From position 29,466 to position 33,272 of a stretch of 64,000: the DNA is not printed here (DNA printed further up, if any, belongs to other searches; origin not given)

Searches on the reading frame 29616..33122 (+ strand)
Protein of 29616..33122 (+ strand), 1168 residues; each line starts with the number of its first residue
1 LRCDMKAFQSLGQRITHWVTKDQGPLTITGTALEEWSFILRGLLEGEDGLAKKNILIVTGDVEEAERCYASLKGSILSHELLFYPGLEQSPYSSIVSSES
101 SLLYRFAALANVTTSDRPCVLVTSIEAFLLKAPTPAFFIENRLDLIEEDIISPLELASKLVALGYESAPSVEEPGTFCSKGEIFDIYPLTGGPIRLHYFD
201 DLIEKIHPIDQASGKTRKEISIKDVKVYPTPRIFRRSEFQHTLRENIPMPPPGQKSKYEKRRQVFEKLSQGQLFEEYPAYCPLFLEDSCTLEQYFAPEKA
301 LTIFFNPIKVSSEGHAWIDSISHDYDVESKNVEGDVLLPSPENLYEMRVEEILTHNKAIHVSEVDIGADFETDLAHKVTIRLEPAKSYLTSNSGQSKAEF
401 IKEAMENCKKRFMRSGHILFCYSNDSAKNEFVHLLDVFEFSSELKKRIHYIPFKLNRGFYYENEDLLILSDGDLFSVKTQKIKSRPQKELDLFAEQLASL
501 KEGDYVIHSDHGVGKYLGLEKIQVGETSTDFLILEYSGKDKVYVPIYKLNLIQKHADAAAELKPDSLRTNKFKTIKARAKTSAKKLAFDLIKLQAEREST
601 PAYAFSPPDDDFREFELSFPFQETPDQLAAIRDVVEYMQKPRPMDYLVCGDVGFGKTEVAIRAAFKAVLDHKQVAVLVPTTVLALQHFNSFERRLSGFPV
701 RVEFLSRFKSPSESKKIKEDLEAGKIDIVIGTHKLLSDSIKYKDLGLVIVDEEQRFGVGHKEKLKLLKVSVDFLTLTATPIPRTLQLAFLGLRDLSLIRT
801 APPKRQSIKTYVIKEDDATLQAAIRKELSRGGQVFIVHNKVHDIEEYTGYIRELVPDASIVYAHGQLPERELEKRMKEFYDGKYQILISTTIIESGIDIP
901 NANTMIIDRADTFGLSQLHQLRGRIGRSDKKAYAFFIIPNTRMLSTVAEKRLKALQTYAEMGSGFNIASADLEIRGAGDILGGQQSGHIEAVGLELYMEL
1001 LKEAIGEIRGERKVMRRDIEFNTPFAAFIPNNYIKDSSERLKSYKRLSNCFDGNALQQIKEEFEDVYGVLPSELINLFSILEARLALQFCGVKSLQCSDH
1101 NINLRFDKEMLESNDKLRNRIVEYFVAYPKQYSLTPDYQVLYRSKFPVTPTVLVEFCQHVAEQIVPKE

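Call 55: search_protein_families(library=pfam, proteins=[window:29616-33122:+], max_evalue=0.00001)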
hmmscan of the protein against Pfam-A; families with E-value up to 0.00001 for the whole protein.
window:29616-33122:+ (1168 aa): 7 families
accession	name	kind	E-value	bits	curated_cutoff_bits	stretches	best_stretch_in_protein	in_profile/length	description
PF00270.35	DEAD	-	2.8e-24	86.2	26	1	624-786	1-165/167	DEAD/DEAH box helicase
PF00271.37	Helicase_C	-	1.1e-23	84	23.5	1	824-928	6-109/110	Helicase conserved C-terminal domain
PF02559.22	CarD_TRCF_RID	-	1.8e-19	70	23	1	500-554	1-55/57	CarD-like/TRCF RID domain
PF03461.20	TRCF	-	3.9e-19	69.2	25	1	1024-1112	2-90/95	TRCF domain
PF17757.6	UvrB_inter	-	1.6e-14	54.2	22.9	1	145-230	3-88/91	UvrB interaction domain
PF04851.21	ResIII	-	2.9e-08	34.2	22.5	1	624-780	5-162/164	Type III restriction enzyme, res subunit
PF22590.2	Cas3-like_C_2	-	3.9e-07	30.7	27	1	831-929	2-105/106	CRISPR-associated nuclease/helicase Cas3, C-terminal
